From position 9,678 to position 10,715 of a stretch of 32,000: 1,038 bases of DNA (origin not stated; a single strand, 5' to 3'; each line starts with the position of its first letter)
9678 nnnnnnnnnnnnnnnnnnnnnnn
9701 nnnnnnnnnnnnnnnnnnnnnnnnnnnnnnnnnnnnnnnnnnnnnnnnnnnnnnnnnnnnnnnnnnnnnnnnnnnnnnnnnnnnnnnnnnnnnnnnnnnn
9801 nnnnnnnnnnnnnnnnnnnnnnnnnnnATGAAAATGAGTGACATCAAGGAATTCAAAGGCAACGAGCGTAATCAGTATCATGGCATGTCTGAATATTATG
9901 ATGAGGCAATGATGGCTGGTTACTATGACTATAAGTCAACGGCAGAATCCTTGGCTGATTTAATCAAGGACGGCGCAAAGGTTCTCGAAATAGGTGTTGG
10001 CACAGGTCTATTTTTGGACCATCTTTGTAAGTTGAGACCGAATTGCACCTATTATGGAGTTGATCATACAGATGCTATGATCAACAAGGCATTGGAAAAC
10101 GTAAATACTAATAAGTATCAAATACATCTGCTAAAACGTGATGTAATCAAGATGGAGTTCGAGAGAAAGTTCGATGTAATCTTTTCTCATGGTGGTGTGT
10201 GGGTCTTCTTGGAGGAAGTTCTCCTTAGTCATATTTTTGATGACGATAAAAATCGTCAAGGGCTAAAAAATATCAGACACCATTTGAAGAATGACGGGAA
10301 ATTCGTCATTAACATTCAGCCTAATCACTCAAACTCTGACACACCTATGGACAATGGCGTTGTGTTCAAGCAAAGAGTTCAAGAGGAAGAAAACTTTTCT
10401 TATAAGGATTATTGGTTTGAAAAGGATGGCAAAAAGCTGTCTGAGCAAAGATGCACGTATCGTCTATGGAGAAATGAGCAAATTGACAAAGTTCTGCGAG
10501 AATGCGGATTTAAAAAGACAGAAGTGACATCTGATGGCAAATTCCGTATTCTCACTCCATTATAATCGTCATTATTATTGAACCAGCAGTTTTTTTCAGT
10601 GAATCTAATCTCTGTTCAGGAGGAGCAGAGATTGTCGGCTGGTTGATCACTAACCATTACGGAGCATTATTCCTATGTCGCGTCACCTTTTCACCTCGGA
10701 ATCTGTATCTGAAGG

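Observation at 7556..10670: AT-rich four-gene cassette (methyltransferase, VOC, leaderless DctP-like protein, methyltransferase) wedged directly upstream of metK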

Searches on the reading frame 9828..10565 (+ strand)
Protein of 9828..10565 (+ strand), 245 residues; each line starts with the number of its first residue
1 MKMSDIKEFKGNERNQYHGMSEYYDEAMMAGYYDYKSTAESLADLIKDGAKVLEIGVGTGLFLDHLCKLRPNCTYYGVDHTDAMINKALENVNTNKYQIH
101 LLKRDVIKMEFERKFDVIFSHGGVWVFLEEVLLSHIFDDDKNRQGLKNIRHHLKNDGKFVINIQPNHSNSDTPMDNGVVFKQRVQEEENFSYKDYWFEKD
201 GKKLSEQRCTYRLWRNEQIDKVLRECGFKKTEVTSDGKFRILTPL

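Call 3: search_protein_families(library=pfam, proteins=[window:9828-10565:+], max_evalue=0.01)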
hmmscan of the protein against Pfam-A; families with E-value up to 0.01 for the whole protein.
window:9828-10565:+ (245 aa): 13 families
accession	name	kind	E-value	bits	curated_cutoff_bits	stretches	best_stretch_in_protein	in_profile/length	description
PF13847.12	Methyltransf_31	-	8.6e-15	55.1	27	1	46-163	1-111/145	Methyltransferase domain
PF08242.18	Methyltransf_12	-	5.6e-14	53.1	30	1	53-159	1-98/98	Methyltransferase domain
PF13649.12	Methyltransf_25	-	7.3e-14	52.7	27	1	52-157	1-97/97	Methyltransferase domain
PF08241.18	Methyltransf_11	-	1.3e-10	42.2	21.2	1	53-161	1-95/95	Methyltransferase domain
PF13489.12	Methyltransf_23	-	5.7e-09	36.3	27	1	38-232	12-163/164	Methyltransferase domain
PF05401.17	NodS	-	1.9e-06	28.3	24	1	47-161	42-144/201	Nodulation protein S (NodS)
PF05175.20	MTS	-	3.9e-06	27.1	23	1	48-120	31-104/170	Methyltransferase small domain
PF01269.23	Fibrillarin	-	1.8e-05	24.4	27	1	45-187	68-200/227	Fibrillarin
PF02390.23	Methyltransf_4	-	2.9e-05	24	24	1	51-106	4-60/173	Putative methyltransferase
PF01135.25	PCMT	-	6.6e-05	23.2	20.3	1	21-98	41-124/210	Protein-L-isoaspartate(D-aspartate) O-methyltransferase (PCMT)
PF06325.19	PrmA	-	0.00038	20.5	22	1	40-119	153-231/296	Ribosomal protein L11 methyltransferase (PrmA)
PF01728.25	FtsJ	-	0.00063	20.2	24.1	1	44-124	17-101/181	FtsJ-like methyltransferase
PF07021.18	MetW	-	0.0017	18.5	21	1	40-90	5-54/193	Methionine biosynthesis protein MetW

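Call 4: search_protein_families(library=ncbifam, proteins=[window:9828-10565:+], max_evalue=0.01)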
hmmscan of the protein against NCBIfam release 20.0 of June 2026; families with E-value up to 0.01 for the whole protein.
window:9828-10565:+ (245 aa): 38 families (the best 25 are shown)
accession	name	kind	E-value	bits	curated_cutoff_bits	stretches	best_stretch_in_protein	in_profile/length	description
NF043040.1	corrin_prot_MT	hypoth_equivalog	5.8e-11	42.2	180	1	24-161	15-147/216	corrinoid protein-associated methyltransferase CpaM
TIGR02072.1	BioC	equivalog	2.3e-09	37.4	184.95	1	39-120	20-103/244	malonyl-ACP O-methyltransferase BioC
TIGR03534.1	RF_mod_PrmC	equivalog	2.8e-08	33.5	199.1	1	43-120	81-162/253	peptide chain release factor N(5)-glutamine methyltransferase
NF011529.0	PRK14968.1-3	equivalog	7.3e-08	32.1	162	1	46-119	32-103/198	putative methyltransferase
TIGR00091.1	TIGR00091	equivalog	6.1e-07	29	112.65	1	38-108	5-77/194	tRNA (guanosine(46)-N7)-methyltransferase TrmB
NF045882.1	PLipidMtase_Leg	equivalog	8.4e-07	29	390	1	17-118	10-112/207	phospholipid N-methyltransferase PmtA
NF038099.1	AsSugarArsM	exception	2e-06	27.2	400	1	34-162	46-172/321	arsenosugar biosynthesis arsenite methyltransferase ArsM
TIGR00537.1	hemK_rel_arch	hypoth_equivalog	3e-06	27.1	87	1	48-119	19-87/179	HemK2/MTQ2 family protein methyltransferase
NF051855.1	GlySarMtaseBact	equivalog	4.7e-06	26.4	350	1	43-180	46-173/259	glycine/sarcosine N-methyltransferase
NF041820.1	daptide_MTase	equivalog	5e-06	26.1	175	1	40-198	31-177/243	daptide-type RiPP biosynthesis methyltransferase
NF041536.1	ArsM_DUF2284_UU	exception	2.3e-05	22.9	575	1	46-162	74-181/459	arsenite methyltransferase/DUF2284 domain selenoprotein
TIGR01983.1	UbiG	equivalog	2.6e-05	23.6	102.95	1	48-120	49-122/228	bifunctional 2-polyprenyl-6-hydroxyphenol methylase/3-demethylubiquinol 3-O-methyltransferase UbiG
TIGR02469.1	CbiT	equivalog_domain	2.7e-05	24.4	78.3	1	45-124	15-98/124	precorrin-6Y C5,15-methyltransferase (decarboxylating) subunit CbiT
NF001785.0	PRK00517.2-2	equivalog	2.7e-05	23.5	188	1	44-120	141-217/282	50S ribosomal protein L11 methyltransferase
NF045667.1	MTase_DVU1556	equivalog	3e-05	23.6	155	1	46-229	20-161/213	DVU_1556 family methyltransferase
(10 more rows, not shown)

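Call 8: find_encoding_contigs(protein=window:9828-10565:+, flank=10000, max_places=10)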
Protein window:9828-10565:+ (245 aa): 1 contig read that carries it; 1 place shown.
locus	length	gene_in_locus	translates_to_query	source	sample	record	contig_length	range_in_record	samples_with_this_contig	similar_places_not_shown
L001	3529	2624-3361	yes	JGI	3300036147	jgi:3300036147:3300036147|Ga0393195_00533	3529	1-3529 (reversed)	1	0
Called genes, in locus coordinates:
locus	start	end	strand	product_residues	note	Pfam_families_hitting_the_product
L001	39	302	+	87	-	-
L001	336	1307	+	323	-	PF13489:Methyltransf_23 (weak)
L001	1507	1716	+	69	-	-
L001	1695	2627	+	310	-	PF03480:DctP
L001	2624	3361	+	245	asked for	PF13489:Methyltransf_23, PF01269:Fibrillarin (faint), PF05175:MTS (weak), PF05401:NodS (weak), PF13847:Methyltransf_31, PF08241:Methyltransf_11, PF08242:Methyltransf_12, PF13649:Methyltransf_25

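Call 30: search_solved_structures(query=window:9828-10565:+, max_evalue=0.001)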
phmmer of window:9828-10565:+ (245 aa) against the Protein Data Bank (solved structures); distinct sequences matched with E-value up to 0.001: 5.
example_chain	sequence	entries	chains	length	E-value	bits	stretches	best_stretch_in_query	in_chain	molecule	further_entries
3dtn_A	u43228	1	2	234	2.6e-07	33.7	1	16-167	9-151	Putative Methyltransferase MM_2633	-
1y8c_A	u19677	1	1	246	0.00014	24.8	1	17-225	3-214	S-adenosylmethionine-dependent methyltransferase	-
3dh0_A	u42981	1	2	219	0.00077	22.3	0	46-110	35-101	SAM dependent methyltransferase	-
1ve3_A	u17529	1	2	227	0.00089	22.1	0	33-161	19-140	hypothetical protein PH0226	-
3mgg_A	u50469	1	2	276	0.00097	22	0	45-119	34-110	Methyltransferase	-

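Call 43: find_related_loci(query=A2, collection=metagenome_contigs, flank=8000)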
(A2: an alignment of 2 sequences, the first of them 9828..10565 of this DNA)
Query A2 (245 aa) in metagenome_contigs; peptide patterns used: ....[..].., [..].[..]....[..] (x = any residue, [..] = any of these).
600 stretches matched a pattern (row limit reached: there are more); 2 encode a relative of the query (tblastn E <= 1e-3); 2 distinct loci.
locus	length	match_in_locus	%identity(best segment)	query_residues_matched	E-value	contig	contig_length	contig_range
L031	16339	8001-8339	34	46-164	3e-10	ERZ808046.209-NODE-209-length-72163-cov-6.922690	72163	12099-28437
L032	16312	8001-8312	23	49-165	9e-6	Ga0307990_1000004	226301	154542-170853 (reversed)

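Call 55: search_protein_representatives(protein=window:9828-10565:+)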
Query: 245 residues. Proteins with E-value up to 0.001 (for the whole library): 516; up to 1e-10: 122; up to 1e-30: 20. The best 150 are listed.
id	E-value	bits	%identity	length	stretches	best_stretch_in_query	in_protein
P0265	5.7e-75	268.4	54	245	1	11-242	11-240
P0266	2.4e-53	197.6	44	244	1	12-234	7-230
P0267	5.6e-47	176.8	42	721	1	11-231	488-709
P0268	8.4e-44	166.4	41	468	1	12-233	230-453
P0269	1.7e-40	155.5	40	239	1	15-241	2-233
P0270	1.5e-39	152.4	36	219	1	28-241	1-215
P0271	6.9e-37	143.7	36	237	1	15-239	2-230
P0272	9.0e-37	143.3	37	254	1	14-241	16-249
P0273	4.4e-36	141.1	47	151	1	26-178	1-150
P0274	7.9e-36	140.3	36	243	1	13-244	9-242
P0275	4.6e-35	137.7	35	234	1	15-234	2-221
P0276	9.2e-35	136.8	33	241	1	14-241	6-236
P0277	3.6e-34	134.8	34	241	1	15-241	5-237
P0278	1.2e-33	133.1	37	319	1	10-236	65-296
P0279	1.3e-33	133.0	54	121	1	127-243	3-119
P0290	1.7e-27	113.0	32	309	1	15-230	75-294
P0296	2.7e-26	109.1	29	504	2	17-237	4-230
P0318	2.7e-22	95.9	31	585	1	14-231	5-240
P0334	2.2e-19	86.4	29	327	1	12-229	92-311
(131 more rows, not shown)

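Call 56: search_protein_families(library=pfam, proteins=[P0267, P0268, P0278, P0296, P0318, P0290, P0334, P0265, P0266], max_evalue=0.001)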
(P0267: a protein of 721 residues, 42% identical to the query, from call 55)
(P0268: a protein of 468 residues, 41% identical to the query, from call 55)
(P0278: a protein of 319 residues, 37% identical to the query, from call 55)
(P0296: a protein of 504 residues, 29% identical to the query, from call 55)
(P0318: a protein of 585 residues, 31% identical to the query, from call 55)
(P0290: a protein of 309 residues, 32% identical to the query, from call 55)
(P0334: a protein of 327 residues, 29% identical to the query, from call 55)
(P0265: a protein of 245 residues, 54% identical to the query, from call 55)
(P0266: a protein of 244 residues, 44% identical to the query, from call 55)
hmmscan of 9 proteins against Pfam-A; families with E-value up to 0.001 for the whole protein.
P0267 (721 aa): 9 families
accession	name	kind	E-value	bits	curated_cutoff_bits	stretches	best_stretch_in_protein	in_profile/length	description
PF00501.34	AMP-binding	-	1.6e-52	179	29.9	1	8-331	18-384/384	AMP-binding enzyme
PF13649.12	Methyltransf_25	-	2e-11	44.8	27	1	530-601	1-73/97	Methyltransferase domain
PF13847.12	Methyltransf_31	-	8.6e-11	42.2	27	1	528-640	5-110/145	Methyltransferase domain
PF08241.18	Methyltransf_11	-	2.4e-07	31.7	21.2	1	531-603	1-71/95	Methyltransferase domain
PF08242.18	Methyltransf_12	-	1.1e-06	29.8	30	1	531-594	1-67/98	Methyltransferase domain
PF13193.12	AMP-binding_C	-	1.6e-06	29.4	24.5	1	381-457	1-76/76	AMP-binding enzyme C-terminal domain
PF13489.12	Methyltransf_23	-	7.3e-05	23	27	1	520-707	16-160/164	Methyltransferase domain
PF01135.25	PCMT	-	0.00011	22.4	20.3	1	517-583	65-132/210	Protein-L-isoaspartate(D-aspartate) O-methyltransferase (PCMT)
PF05401.17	NodS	-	0.00049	20.4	24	1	527-597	44-111/201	Nodulation protein S (NodS)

P0268 (468 aa): 5 families
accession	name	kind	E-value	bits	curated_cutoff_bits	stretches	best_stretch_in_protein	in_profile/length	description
PF13649.12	Methyltransf_25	-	1.4e-09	39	27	1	271-372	1-96/97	Methyltransferase domain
PF08242.18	Methyltransf_12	-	1.8e-08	35.5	30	1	272-374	1-97/98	Methyltransferase domain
PF08241.18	Methyltransf_11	-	3.8e-08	34.3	21.2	1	272-377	1-95/95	Methyltransferase domain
PF07238.19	PilZ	-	3.6e-05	24.5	22.5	1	8-85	5-74/102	PilZ domain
PF13847.12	Methyltransf_31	-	0.00013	22.1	27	1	268-376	4-108/145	Methyltransferase domain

P0278 (319 aa): 8 families
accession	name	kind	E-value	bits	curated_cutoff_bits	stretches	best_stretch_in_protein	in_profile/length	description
PF13649.12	Methyltransf_25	-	1.2e-11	45.5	27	1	107-180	1-74/97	Methyltransferase domain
PF13847.12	Methyltransf_31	-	1.1e-09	38.6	27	1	103-189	3-82/145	Methyltransferase domain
PF08242.18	Methyltransf_12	-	3.9e-08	34.4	30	1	108-175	1-71/98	Methyltransferase domain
PF08241.18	Methyltransf_11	-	9.8e-08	33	21.2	1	108-176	1-67/95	Methyltransferase domain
PF13489.12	Methyltransf_23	-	1.8e-06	28.2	27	1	90-235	6-131/164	Methyltransferase domain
PF05175.20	MTS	-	6.4e-06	26.3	23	1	94-251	20-168/170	Methyltransferase small domain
PF05401.17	NodS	-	1.9e-05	25.1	24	1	87-174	25-111/201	Nodulation protein S (NodS)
PF01564.23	Spermine_synth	-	0.00086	19.3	22.9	0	90-165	5-77/186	Spermine/spermidine synthase domain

P0296 (504 aa): 22 families
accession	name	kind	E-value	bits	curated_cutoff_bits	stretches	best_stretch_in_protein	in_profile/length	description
PF13649.12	Methyltransf_25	-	5.3e-25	88.4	27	2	39-110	1-75/97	Methyltransferase domain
PF05175.20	MTS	-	1.6e-23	83.6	23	1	290-453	4-156/170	Methyltransferase small domain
PF13847.12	Methyltransf_31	-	1.1e-20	74.3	27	2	316-436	3-110/145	Methyltransferase domain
PF08241.18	Methyltransf_11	-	2.8e-19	70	21.2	2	321-398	1-74/95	Methyltransferase domain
PF08242.18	Methyltransf_12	-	1.8e-18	67.5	30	2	40-146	1-97/98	Methyltransferase domain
PF06325.19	PrmA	-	1.6e-14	54.6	22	1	314-407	159-249/296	Ribosomal protein L11 methyltransferase (PrmA)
PF13489.12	Methyltransf_23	-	1.3e-12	48.2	27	1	305-392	13-89/164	Methyltransferase domain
PF03602.21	Cons_hypoth95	-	6.8e-10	39.3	24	1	316-398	41-127/182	Conserved hypothetical protein 95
PF01728.25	FtsJ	-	1.6e-08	35.1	24.1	1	314-388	19-95/181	FtsJ-like methyltransferase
PF12847.13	Methyltransf_18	-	3.4e-08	34.1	27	1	314-388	12-86/151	Methyltransferase domain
PF02475.24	TRM5-TYW2_MTfase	-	3.6e-08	34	28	1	296-393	18-113/164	TRM5/TYW2 methyltransferase domain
PF01135.25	PCMT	-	4.8e-07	30.2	20.3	1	309-390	66-148/210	Protein-L-isoaspartate(D-aspartate) O-methyltransferase (PCMT)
PF01209.24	Ubie_methyltran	-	9.3e-07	28.9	20.1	0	5-80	14-93/233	ubiE/COQ5 methyltransferase family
PF04816.18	TrmK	-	1.9e-06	28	27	1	332-388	13-70/205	tRNA (adenine(22)-N(1))-methyltransferase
PF01170.24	UPF0020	-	7e-06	26.3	22.3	0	336-469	73-194/197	RMKL-like, methyltransferase domain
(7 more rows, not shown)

P0318 (585 aa): 5 families
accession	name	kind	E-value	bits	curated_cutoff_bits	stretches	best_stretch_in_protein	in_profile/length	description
PF03446.21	NAD_binding_2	-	3.5e-31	108.8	21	1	262-433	2-161/161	NAD binding domain of 6-phosphogluconate dehydrogenase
PF14833.11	NAD_binding_11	-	9e-26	91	30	1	436-555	1-121/122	NAD-binding of NADP-dependent 3-hydroxyisobutyrate dehydrogenase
PF13649.12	Methyltransf_25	-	1.9e-07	32.1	27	1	48-124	1-76/97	Methyltransferase domain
PF08241.18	Methyltransf_11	-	7.4e-05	23.8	21.2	1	50-129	2-74/95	Methyltransferase domain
PF13847.12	Methyltransf_31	-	0.00029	21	27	1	46-92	5-48/145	Methyltransferase domain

P0290 (309 aa): 5 families
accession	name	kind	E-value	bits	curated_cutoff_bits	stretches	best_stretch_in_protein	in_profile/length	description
PF08242.18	Methyltransf_12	-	1.7e-13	51.6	30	1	112-223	1-98/98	Methyltransferase domain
PF13649.12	Methyltransf_25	-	1.1e-12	48.9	27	1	111-189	1-81/97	Methyltransferase domain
PF13847.12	Methyltransf_31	-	1.1e-07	32.1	27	1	106-179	2-81/145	Methyltransferase domain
PF13489.12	Methyltransf_23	-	8.5e-07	29.3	27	1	96-240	10-131/164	Methyltransferase domain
PF08241.18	Methyltransf_11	-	1.4e-06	29.3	21.2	1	112-180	1-68/95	Methyltransferase domain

P0334 (327 aa): 7 families
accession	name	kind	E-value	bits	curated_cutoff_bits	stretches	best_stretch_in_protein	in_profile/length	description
PF13649.12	Methyltransf_25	-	1.4e-10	42.2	27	1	133-209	1-83/97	Methyltransferase domain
PF08241.18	Methyltransf_11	-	1.1e-07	32.8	21.2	1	134-195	1-65/95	Methyltransferase domain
PF13489.12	Methyltransf_23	-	7.9e-05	22.9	27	1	114-186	7-79/164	Methyltransferase domain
PF08242.18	Methyltransf_12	-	0.00018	22.6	30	1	134-183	1-52/98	Methyltransferase domain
PF00398.26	RrnaAD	-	0.0002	21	24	1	116-217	15-107/263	Ribosomal RNA adenine dimethylase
PF13847.12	Methyltransf_31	-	0.0004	20.5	27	1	130-243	4-110/145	Methyltransferase domain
PF05401.17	NodS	-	0.00086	19.6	24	0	109-195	21-111/201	Nodulation protein S (NodS)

P0265 (245 aa): 9 families
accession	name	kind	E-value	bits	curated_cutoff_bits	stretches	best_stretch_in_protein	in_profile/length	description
PF13649.12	Methyltransf_25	-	8e-15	55.8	27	1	52-154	1-97/97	Methyltransferase domain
PF13847.12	Methyltransf_31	-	1.4e-14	54.4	27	1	47-167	2-114/145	Methyltransferase domain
PF08242.18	Methyltransf_12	-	4.2e-13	50.3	30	1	53-156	1-98/98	Methyltransferase domain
PF08241.18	Methyltransf_11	-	2.5e-12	47.7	21.2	1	53-158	1-95/95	Methyltransferase domain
PF13489.12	Methyltransf_23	-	7.7e-07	29.4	27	1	38-161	12-119/164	Methyltransferase domain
PF01135.25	PCMT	-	2.2e-05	24.8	20.3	1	38-94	58-120/210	Protein-L-isoaspartate(D-aspartate) O-methyltransferase (PCMT)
PF01728.25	FtsJ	-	2.5e-05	24.7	24.1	1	45-161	18-140/181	FtsJ-like methyltransferase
PF05175.20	MTS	-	8.7e-05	22.7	23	1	37-119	18-106/170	Methyltransferase small domain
PF02390.23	Methyltransf_4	-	0.00052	20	24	0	51-93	4-46/173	Putative methyltransferase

P0266 (244 aa): 5 families
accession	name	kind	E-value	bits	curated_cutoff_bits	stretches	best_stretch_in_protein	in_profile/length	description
PF13649.12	Methyltransf_25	-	2.6e-10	41.3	27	1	48-122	1-75/97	Methyltransferase domain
PF13847.12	Methyltransf_31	-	4.1e-08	33.5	27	1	48-158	7-110/145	Methyltransferase domain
PF08241.18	Methyltransf_11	-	6.9e-08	33.5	21.2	1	49-121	1-71/95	Methyltransferase domain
PF08242.18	Methyltransf_12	-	1.9e-06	28.9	30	1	49-153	1-96/98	Methyltransferase domain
PF13489.12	Methyltransf_23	-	1e-05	25.7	27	1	27-227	5-162/164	Methyltransferase domain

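Call 78: search_protein_families(library=padloc, proteins=[window:9828-10565:+], max_evalue=0.001)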
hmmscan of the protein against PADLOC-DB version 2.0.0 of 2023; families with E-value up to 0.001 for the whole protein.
window:9828-10565:+ (245 aa): 2 families
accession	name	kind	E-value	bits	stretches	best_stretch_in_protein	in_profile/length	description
PDLC04134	mad2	-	3.6e-18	63.7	1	28-172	269-405/492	mads_2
PDLC03258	MTase_II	-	3.6e-05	21.1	1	32-119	25-107/366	Type II methyltransferase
